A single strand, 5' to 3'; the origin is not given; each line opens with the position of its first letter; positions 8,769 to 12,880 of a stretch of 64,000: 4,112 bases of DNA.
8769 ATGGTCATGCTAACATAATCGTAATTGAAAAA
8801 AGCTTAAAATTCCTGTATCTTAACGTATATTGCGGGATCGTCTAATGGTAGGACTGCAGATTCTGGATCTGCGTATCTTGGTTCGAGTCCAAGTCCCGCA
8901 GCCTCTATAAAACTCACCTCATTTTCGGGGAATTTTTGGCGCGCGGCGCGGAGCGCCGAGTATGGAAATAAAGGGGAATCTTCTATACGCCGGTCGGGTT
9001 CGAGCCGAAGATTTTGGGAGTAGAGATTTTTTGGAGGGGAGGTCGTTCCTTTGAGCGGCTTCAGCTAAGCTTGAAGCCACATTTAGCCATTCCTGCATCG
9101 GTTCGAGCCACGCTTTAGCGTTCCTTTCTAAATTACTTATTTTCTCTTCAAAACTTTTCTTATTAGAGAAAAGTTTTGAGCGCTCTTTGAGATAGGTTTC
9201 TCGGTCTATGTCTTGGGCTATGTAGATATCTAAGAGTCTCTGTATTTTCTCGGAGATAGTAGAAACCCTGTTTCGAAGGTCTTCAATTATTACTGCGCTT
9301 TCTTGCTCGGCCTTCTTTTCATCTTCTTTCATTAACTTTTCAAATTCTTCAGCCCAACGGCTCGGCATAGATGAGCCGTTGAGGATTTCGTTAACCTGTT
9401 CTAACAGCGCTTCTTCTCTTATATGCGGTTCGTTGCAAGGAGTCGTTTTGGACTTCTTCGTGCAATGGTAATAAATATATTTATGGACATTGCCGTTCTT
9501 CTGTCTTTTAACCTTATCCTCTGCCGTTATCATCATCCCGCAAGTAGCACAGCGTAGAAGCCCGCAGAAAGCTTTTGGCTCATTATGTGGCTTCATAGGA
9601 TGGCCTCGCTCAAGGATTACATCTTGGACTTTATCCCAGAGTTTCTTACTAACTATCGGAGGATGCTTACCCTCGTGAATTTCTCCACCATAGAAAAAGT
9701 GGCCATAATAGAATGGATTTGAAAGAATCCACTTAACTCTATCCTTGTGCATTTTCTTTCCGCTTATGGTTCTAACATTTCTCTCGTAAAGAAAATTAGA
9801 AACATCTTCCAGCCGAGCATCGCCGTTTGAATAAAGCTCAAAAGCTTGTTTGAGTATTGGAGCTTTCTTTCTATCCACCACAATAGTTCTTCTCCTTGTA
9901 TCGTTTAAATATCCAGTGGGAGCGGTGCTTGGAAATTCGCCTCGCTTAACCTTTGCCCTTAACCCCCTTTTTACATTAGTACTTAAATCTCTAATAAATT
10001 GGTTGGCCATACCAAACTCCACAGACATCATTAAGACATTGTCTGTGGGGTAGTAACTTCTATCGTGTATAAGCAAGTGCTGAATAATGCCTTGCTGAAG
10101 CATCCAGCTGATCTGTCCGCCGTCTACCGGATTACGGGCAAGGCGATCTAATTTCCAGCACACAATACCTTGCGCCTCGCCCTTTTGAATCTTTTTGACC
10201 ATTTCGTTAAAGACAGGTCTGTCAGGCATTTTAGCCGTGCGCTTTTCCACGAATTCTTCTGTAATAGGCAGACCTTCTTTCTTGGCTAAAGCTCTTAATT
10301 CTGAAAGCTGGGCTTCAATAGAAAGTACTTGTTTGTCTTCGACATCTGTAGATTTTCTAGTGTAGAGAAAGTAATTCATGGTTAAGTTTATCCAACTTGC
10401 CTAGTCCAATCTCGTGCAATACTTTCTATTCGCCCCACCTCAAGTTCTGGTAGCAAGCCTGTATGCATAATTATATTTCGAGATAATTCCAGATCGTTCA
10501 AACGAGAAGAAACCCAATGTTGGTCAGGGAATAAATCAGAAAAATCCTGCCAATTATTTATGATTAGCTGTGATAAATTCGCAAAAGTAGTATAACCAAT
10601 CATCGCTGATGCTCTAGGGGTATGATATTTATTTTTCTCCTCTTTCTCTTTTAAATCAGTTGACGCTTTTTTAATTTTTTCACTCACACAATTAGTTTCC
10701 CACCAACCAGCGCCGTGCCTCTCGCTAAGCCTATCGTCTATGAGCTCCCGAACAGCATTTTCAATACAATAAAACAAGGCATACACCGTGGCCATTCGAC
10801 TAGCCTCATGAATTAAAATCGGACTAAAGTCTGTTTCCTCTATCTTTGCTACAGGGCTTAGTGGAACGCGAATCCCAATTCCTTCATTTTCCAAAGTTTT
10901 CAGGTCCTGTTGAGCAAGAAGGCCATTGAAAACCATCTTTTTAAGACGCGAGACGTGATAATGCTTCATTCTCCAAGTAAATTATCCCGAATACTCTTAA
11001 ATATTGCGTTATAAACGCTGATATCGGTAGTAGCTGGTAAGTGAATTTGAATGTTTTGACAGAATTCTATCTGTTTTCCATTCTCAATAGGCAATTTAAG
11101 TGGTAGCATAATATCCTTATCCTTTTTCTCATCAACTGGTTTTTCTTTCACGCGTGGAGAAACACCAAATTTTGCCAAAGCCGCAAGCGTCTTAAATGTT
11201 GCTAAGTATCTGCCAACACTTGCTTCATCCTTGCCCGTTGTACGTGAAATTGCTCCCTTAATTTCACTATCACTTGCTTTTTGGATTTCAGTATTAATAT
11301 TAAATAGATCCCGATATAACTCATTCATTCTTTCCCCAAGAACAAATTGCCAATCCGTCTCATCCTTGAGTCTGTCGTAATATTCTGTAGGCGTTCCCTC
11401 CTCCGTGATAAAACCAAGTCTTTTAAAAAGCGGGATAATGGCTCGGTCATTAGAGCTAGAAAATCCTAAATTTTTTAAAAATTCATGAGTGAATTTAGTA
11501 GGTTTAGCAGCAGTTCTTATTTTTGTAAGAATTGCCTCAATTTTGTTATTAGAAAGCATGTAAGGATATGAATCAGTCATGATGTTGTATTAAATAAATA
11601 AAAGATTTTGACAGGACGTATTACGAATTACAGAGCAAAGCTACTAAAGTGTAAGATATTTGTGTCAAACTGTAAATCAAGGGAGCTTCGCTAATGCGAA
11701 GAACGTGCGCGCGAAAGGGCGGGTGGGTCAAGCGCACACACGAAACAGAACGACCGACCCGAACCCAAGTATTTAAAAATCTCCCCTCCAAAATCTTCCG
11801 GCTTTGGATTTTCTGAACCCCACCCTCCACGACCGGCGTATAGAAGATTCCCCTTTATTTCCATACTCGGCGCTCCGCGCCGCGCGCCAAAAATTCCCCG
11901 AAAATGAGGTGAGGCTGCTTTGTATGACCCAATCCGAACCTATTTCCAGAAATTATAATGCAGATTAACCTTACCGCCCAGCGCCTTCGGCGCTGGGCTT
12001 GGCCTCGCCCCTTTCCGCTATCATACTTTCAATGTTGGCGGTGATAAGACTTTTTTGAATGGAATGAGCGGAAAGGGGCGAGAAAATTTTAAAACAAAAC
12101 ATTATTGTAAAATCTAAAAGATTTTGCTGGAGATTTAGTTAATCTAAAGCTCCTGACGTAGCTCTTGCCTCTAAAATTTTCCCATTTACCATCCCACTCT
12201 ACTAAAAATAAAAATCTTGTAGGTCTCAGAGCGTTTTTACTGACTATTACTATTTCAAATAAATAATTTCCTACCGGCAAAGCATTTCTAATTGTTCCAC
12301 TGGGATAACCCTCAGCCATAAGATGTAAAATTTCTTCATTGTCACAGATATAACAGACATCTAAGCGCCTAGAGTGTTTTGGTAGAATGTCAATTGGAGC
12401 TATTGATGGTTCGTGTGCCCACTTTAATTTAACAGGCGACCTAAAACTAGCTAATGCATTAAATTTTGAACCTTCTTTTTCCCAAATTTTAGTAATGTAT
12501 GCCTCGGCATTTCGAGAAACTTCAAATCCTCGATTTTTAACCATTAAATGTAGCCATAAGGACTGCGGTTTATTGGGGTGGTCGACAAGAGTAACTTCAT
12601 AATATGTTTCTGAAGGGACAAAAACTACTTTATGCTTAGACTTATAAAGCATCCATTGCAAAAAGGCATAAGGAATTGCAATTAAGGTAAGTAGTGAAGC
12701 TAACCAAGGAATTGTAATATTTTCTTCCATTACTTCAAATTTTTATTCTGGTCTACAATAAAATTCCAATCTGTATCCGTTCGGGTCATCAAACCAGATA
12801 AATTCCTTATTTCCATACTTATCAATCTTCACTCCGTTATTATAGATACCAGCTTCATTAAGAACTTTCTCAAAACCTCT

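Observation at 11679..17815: Duplicated ~70-nt structured element (conserved flanks, covarying hairpin) bracketing the 6-kb AT-rich accessory cluster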

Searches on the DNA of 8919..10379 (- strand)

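Call 74: search_rna_families(source=L120, start=7600, end=8850, threshold=evalue, max_evalue=5)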
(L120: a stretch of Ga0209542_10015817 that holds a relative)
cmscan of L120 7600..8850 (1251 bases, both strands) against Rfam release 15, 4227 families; matches with E-value up to 5: 5.
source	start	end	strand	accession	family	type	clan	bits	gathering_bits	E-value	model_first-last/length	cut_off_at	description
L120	8110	8181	-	RF03590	mir-2009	Gene; miRNA;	-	21.4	90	0.1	1-83/83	no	mir-2009 microRNA precursor family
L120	8340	8384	+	RF03623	mir-1252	Gene; miRNA;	-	21.2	70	1.3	1-65/65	no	mir-1252 microRNA precursor family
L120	8078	8168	-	RF02504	Atu_L1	Gene; sRNA;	-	19.6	60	0.061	1-174/174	no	Rhizobiales sRNA Atu_L1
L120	8341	8420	+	RF01489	sbrA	Gene; sRNA;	-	18.7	45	0.71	1-71/71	no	Listeria sRNA sbrA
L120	8087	8107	+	RF00373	RNaseP_arch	Gene; ribozyme;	CL00002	10.5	84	2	1-288/288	no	Archaeal RNase P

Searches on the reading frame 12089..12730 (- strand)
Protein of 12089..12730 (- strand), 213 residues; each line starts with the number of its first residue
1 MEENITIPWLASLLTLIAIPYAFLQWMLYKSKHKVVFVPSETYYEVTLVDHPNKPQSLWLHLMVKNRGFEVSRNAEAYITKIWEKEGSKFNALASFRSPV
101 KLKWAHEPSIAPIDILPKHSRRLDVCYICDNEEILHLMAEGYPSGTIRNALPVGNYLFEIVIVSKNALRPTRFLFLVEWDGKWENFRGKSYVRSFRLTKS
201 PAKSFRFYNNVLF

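Call 7: search_protein_families(library=pfam, proteins=[window:12089-12730:-], max_evalue=0.01)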
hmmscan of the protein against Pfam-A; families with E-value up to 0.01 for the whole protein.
window:12089-12730:- (213 aa): 0 families

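Call 85: search_protein_families(library=padloc, proteins=[window:12089-12730:-], max_evalue=0.001)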
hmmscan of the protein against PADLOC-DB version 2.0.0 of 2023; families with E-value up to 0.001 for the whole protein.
window:12089-12730:- (213 aa): 0 families

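Call 86: search_protein_families(library=ncbifam, proteins=[window:12089-12730:-], max_evalue=0.001)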
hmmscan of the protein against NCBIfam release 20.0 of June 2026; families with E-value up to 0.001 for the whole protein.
window:12089-12730:- (213 aa): 0 families
